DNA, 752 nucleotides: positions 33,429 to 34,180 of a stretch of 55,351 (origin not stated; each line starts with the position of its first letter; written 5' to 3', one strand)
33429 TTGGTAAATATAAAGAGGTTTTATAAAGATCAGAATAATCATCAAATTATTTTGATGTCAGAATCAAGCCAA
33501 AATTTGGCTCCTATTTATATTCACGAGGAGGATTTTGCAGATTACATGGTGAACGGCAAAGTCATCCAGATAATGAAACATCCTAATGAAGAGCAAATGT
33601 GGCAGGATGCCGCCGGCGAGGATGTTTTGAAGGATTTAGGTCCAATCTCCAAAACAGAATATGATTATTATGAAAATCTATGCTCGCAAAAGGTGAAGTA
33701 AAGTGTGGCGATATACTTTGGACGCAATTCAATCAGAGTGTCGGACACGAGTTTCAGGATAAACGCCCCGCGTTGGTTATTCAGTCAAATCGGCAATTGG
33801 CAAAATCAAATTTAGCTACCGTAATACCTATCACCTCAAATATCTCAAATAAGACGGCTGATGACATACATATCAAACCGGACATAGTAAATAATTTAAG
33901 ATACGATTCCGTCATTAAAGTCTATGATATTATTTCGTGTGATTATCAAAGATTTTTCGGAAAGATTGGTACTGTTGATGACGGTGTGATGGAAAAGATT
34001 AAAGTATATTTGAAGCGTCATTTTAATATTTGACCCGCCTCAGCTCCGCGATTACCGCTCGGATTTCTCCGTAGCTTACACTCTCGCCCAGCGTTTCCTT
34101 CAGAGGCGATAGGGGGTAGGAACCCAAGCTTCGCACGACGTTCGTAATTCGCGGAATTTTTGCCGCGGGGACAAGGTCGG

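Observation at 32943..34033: LexA-like S24 self-cleaving repressor sits in the antitoxin slot of a MazF toxin gene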

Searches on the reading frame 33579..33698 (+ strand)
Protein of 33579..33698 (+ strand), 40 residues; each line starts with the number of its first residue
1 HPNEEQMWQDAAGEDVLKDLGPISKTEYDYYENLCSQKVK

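Call 34: search_solved_structures(query=A2, max_evalue=10, show_alignments=3)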
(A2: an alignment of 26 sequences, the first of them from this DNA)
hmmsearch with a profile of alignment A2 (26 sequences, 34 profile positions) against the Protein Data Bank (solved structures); distinct sequences matched with E-value up to 10: 3.
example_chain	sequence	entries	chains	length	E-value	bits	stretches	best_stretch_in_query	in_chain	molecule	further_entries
1j03_A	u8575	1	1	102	0.046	16.9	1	12-29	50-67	putative steroid binding protein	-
1t0g_A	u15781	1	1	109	0.053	16.7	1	12-29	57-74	cytochrome b5 domain-containing protein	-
6zj3_Ls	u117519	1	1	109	0.54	13.5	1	19-32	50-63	Ribosomal protein eL30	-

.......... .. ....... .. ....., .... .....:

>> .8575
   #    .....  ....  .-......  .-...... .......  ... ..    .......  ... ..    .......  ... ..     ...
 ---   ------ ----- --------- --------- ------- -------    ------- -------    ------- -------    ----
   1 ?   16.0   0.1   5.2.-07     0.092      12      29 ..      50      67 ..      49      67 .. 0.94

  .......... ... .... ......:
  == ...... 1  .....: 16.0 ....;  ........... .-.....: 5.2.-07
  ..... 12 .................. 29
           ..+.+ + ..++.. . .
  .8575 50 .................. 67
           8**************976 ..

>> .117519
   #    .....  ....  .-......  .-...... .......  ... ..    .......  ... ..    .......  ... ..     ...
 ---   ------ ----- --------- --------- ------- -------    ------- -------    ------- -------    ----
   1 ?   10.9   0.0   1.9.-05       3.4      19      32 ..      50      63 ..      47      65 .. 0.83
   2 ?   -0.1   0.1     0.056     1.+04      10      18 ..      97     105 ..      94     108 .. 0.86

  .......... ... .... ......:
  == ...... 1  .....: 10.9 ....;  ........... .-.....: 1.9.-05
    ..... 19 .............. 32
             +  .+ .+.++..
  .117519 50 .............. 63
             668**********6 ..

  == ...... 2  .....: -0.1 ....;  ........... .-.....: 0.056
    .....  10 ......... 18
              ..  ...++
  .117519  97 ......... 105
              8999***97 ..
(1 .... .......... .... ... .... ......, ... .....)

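Call 35: search_protein_families(library=pfam, proteins=[window:33579-33698:+], max_evalue=10)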
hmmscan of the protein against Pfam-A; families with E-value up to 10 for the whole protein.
seq(40 aa): 0 families
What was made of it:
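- On Type II toxin-antitoxin system, MazF/PemK toxin family: The tail matches nothing in Pfam or PDB (calls 34, 35).
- Closest known: MazEF / PemIK / EndoAI-EndoA. Different: The tail has no detectable homology to MazE, PemI or Kis (calls 34, 35).
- The tail has no detectable similarity to MazE, PemI or Kis (calls 34, 35). The tail shows no similarity to known MazF antitoxins (calls 34, 35).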

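Call 69: search_protein_representatives(protein=window:33579-33698:+)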
Query: 40 residues. Proteins with E-value up to 0.001 (for the whole library): 23; up to 1e-10: 0; up to 1e-30: 0. The best 23 are listed.
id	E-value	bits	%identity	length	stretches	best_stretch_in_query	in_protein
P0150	6.8e-08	47.5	69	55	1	3-37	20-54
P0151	1.1e-06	43.8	72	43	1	3-34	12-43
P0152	3.9e-06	42.1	57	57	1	3-37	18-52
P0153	4.3e-06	42.0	68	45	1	3-33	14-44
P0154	6.0e-06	41.5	64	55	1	3-35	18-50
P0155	6.1e-06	41.5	67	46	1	7-36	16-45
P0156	6.9e-06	41.3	70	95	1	3-35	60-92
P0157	8.1e-06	41.1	69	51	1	3-34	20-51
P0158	8.3e-06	41.1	66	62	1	6-34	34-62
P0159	2.9e-05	39.5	53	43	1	2-37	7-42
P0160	3.6e-05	39.1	66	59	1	3-34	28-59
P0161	4.9e-05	38.7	62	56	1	3-34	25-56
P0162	6.6e-05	38.3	62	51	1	6-34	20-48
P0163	9.4e-05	37.9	37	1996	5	9-38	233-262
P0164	9.7e-05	37.8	57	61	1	7-34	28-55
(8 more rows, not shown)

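Call 72: find_encoding_contigs(protein=P0150, flank=2000, max_places=3)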
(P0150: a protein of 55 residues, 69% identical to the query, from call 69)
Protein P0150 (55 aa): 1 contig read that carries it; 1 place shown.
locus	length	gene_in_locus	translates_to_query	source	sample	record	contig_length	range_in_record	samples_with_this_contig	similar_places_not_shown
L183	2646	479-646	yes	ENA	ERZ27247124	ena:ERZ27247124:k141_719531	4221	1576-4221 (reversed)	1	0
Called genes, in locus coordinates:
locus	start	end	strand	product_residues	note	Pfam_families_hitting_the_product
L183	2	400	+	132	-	?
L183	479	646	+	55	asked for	-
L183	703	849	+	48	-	PF04014:MazE_antitoxin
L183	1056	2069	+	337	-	PF13310:Virulence_RhuM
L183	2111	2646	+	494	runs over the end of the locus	PF11074:DUF2779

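Call 74: find_encoding_contigs(protein=P0153, flank=2000, max_places=3)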
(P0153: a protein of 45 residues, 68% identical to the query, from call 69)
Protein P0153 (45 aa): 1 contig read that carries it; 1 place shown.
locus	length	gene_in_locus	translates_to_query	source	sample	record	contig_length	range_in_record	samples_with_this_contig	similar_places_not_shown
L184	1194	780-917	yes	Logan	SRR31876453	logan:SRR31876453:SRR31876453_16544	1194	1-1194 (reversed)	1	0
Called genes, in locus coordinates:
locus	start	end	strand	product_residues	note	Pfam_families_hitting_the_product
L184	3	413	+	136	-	?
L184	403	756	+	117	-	-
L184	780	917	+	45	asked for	-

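Call 78: find_homologous_proteins(query=A2, max_evalue=0.01)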
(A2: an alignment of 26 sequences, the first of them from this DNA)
Query A2 (26 sequences) (40 aa, profile of the alignment): 23 proteins with E <= 0.01 among 48 candidates.
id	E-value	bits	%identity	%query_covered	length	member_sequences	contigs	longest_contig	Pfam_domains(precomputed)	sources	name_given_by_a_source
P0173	8.9e-18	82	100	100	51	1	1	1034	-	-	-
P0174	9.7e-16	75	71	78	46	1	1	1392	-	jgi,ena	-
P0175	2.5e-14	71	65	78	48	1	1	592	-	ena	-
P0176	2.6e-13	67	53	85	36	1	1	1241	-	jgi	-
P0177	3.2e-13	67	59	68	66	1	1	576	-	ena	-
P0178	7.9e-13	66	62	93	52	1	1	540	-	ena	-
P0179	1.0e-12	65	71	70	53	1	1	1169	-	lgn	-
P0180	1.4e-12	65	74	88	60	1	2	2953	-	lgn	-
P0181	1.7e-11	62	70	68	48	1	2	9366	-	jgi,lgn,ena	-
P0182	2.4e-11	61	69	65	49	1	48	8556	-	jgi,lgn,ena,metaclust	metaclust:\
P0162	6.4e-11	60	62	73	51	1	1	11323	-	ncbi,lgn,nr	ncbi:MAG: hypothetical protein Q7K16_03485 [Candidatus Azambacteria bacterium]|nr:hypothetical prote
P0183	7.7e-11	59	58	78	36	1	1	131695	-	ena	-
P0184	8.5e-11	59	51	88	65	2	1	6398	-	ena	-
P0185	9.3e-11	59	67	90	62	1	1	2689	-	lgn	-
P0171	1.1e-10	59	58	83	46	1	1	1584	-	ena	-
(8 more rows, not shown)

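Call 79: find_encoding_contigs(protein=P0182, flank=2000, max_places=6)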
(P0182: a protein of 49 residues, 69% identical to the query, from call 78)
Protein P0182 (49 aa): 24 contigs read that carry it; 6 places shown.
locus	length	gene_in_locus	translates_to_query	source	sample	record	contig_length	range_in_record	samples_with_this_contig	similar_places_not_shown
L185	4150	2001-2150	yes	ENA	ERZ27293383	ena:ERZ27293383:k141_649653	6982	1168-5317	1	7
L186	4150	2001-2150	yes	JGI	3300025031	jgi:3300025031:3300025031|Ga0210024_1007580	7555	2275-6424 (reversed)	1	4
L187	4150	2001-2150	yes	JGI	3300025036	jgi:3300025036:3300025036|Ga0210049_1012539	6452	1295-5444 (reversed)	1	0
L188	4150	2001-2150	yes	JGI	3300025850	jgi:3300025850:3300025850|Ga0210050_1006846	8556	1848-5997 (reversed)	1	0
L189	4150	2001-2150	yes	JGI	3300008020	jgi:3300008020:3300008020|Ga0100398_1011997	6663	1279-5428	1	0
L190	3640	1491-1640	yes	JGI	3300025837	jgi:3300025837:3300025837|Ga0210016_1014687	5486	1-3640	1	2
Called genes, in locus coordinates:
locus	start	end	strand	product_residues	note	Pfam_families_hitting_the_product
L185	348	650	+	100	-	-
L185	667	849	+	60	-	-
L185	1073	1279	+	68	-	-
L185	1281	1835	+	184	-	-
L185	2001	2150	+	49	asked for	-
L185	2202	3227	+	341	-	PF05673:DUF815 (faint), PF06068:TIP49 (faint), PF01078:Mg_chelatase (faint), PF05496:RuvB_N, PF00004:AAA, PF07728:AAA_5, PF17864:AAA_lid_4, PF05491:WHD_RuvB, +1 more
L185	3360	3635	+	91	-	-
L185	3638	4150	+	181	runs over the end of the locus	PF03703:bPH_2 (weak)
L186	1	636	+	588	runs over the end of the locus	?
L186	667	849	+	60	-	-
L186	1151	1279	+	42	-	-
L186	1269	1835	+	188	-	-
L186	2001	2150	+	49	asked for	-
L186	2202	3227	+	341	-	PF05673:DUF815 (faint), PF06068:TIP49 (faint), PF01078:Mg_chelatase (faint), PF05496:RuvB_N, PF00004:AAA, PF07728:AAA_5, PF17864:AAA_lid_4, PF05491:WHD_RuvB, +1 more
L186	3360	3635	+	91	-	-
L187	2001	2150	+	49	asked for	-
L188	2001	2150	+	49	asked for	-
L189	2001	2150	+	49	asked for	-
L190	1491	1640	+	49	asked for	-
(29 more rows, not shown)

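Call 80: find_encoding_contigs(protein=P0162, flank=2500, max_places=3)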
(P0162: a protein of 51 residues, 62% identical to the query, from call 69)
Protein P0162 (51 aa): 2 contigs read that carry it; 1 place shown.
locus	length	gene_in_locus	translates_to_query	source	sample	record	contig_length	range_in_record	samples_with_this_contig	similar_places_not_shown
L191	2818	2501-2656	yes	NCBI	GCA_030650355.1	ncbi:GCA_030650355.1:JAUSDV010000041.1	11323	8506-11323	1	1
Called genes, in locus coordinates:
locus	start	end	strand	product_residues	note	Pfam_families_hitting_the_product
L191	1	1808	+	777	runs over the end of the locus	PF04851:ResIII, PF18766:SWI2_SNF2 (weak)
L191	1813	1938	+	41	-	-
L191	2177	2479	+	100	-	-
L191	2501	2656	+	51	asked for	-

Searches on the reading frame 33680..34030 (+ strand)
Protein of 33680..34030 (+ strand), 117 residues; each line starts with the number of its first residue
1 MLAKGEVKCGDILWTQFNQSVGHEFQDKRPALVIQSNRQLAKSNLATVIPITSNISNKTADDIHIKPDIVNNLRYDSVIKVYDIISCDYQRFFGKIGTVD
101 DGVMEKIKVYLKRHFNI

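Call 3: search_protein_families(library=pfam, proteins=[window:33680-34030:+], max_evalue=0.1)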
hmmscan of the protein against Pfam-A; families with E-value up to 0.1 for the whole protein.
window:33680-34030:+ (117 aa): 1 family
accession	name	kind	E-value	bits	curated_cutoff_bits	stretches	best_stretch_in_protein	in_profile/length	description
PF02452.23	PemK_toxin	-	5.4e-22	78.5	23.1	1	8-114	1-108/109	PemK-like, MazF-like toxin of type II toxin-antitoxin system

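Call 4: search_protein_families(library=ncbifam, proteins=[window:33680-34030:+], max_evalue=0.1)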
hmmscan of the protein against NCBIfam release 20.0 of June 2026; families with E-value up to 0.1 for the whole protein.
window:33680-34030:+ (117 aa): 3 families
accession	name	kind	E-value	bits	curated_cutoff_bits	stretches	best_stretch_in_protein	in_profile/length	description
NF007386.0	PRK09907.1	equivalog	4.3e-07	29.9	120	1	8-108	8-103/111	endoribonuclease MazF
NF007320.0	PRK09812.1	equivalog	6.9e-06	26.1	129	1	1-53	1-53/116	type II toxin-antitoxin system ChpB family toxin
NF052489.1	TAtMazFAgrob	equivalog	9.8e-05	22.1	150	1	8-106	7-106/118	type II toxin-antitoxin system toxin MazF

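Call 30: search_solved_structures(query=window:33680-34030:+, max_evalue=0.001, show_alignments=1)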
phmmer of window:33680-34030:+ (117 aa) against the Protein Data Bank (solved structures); distinct sequences matched with E-value up to 0.001: 14.
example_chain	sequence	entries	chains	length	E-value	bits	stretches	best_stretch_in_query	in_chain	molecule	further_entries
4mdx_A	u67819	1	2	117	4.5e-07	33.5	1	7-110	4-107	mRNA interferase EndoA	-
1ne8_A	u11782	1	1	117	4.7e-07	33.5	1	7-110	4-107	conserved hypothetical protein YDCE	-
4me7_A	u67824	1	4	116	4.8e-07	33.4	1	7-110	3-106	mRNA interferase EndoA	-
5hk0_A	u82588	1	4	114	2.4e-05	28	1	10-113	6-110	Endoribonuclease MazF6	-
8zws_A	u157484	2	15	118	2.5e-05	27.9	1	10-113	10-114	Endoribonuclease MazF6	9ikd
7ewi_C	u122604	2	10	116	5.2e-05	26.9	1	7-112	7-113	Endoribonuclease MazF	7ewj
7bxy_A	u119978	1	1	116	7.1e-05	26.4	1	7-108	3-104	mRNA interferase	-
5hk3_A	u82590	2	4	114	7.3e-05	26.4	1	10-113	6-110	Endoribonuclease MazF6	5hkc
4hke_A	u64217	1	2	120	7.9e-05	26.3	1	7-108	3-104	Addiction module toxin component PemK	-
7bye_B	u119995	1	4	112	0.00033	24.3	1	10-57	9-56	Uncharacterized protein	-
6kyt_A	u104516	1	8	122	0.00048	23.8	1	8-116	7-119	Endoribonuclease MazF9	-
5hjz_A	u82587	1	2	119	0.0005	23.7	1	9-116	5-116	Endoribonuclease MazF9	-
6kys_A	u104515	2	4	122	0.00053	23.6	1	9-116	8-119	Endoribonuclease MazF9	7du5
6l29_A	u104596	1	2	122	0.00072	23.2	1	9-116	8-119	mRNA interferase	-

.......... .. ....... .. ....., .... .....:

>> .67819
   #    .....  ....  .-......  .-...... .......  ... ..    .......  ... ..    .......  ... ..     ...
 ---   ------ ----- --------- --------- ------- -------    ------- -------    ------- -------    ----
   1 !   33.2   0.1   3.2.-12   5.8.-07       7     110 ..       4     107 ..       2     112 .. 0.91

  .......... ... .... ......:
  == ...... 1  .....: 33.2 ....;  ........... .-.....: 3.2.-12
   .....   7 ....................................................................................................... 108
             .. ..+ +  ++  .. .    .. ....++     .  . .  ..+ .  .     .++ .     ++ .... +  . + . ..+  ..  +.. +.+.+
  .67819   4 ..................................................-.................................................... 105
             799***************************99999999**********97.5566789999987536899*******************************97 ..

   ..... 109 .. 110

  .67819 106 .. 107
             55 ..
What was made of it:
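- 33680..34033 (+): Gene for the 117-aa PemK/MazF-family endoribonuclease toxin. Catalytic-equivalent residues are Arg29 (33764-33766) and Thr52 (33833-33835). calls 3, 4, 30.
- On Type II toxin-antitoxin system, MazF/PemK toxin family: The closest structure is B. subtilis EndoA, 4MDX (call 30).
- Checked: The closest solved relative is B. subtilis EndoA/MazF (call 30).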

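Call 41: find_homologous_proteins(query=window:33680-34030:+, max_evalue=0.001)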
Query window:33680-34030:+ (117 aa): 29 proteins with E <= 0.001 among 30 candidates.
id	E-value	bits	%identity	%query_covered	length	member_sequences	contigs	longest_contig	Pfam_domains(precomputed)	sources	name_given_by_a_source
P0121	6.1e-72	257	100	100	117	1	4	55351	PF02452.24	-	-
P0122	2.6e-54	200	79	100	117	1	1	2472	PF02452.24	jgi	jgi:mRNA interferase MazF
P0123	1.3e-52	195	77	100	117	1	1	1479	PF02452.24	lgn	-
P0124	1.3e-52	195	77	100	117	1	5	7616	PF02452.24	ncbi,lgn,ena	-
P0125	2.4e-49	184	74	100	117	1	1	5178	PF02452.24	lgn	-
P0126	7.7e-47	176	68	100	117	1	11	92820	PF02452.24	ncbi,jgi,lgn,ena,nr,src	ncbi:MAG TPA: type II toxin-antitoxin system PemK/MazF family toxin [Patescibacteria group bacterium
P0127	2.6e-46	174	68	100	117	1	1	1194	PF02452.24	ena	-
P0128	8.4e-45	170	68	100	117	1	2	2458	PF02452.24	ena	-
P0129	6.7e-43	163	68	100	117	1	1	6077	PF02452.24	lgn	-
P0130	1.1e-42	163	65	98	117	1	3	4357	PF02452.24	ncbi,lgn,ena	ncbi:MAG: type II toxin-antitoxin system PemK/MazF family toxin [Patescibacteria group bacterium]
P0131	1.7e-42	162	65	100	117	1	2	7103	PF02452.24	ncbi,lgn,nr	ncbi:type II toxin-antitoxin system PemK/MazF family toxin [Patescibacteria group bacterium]|nr:type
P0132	6.8e-42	160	62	100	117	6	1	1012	PF02452.24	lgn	-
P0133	9.0e-42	160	66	100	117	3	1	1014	PF02452.24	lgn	-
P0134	1.3e-41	159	66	100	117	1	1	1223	PF02452.24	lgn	-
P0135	1.7e-40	156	64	100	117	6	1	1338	PF02452.24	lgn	-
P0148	3.5e-24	103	50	95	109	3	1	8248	PF02452.24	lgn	-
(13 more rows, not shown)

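Call 61: find_encoding_contigs(protein=P0126, flank=2500, max_places=4)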
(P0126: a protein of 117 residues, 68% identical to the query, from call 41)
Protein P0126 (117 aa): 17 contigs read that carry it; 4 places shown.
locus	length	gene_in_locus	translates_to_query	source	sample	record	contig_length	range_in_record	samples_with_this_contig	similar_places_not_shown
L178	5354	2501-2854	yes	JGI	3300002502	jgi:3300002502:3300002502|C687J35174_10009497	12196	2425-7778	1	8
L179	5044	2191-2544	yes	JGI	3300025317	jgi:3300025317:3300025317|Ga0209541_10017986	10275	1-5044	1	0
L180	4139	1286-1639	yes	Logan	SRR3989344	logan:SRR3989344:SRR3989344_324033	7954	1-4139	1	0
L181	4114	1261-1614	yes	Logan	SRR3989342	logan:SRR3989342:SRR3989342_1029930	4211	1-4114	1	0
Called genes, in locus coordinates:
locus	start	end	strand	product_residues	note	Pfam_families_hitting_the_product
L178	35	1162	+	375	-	PF00188:CAP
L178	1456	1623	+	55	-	-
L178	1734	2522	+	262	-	PF00717:Peptidase_S24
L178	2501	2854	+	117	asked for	PF02452:PemK_toxin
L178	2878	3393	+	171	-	PF06185:YecM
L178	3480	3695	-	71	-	-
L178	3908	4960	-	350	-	PF01594:AI-2E_transport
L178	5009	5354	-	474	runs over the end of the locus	PF01943:Polysacc_synt, PF13440:Polysacc_synt_3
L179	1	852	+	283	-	?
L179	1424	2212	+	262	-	PF00717:Peptidase_S24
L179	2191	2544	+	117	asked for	PF02452:PemK_toxin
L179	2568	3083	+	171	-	PF06185:YecM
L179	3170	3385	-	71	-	-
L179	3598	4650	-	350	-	PF01594:AI-2E_transport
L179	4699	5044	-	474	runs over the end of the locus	PF01943:Polysacc_synt, PF13440:Polysacc_synt_3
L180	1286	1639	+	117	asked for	PF02452:PemK_toxin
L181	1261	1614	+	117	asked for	PF02452:PemK_toxin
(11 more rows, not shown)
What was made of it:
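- A MazF-first look-up also finds S24 upstream: call 61.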

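Call 62: find_encoding_contigs(protein=P0148, flank=2500, max_places=3)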
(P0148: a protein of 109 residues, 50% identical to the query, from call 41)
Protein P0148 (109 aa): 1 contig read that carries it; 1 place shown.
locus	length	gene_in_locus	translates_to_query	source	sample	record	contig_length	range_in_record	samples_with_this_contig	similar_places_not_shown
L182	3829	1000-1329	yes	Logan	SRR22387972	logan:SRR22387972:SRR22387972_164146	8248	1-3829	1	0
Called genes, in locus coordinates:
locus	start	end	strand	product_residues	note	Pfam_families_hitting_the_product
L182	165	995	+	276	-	PF12844:HTH_19 (weak), PF13560:HTH_31 (weak), PF01381:HTH_3, PF13274:SocA_Panacea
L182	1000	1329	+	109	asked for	PF02452:PemK_toxin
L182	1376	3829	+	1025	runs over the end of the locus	PF02384:N6_Mtase, PF07669:Eco57I (weak), PF18135:Type_ISP_C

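Call 86: search_protein_families(library=padloc, proteins=[window:33680-34030:+], max_evalue=0.001)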
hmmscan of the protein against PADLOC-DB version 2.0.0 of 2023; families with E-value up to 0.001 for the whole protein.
window:33680-34030:+ (117 aa): 0 families
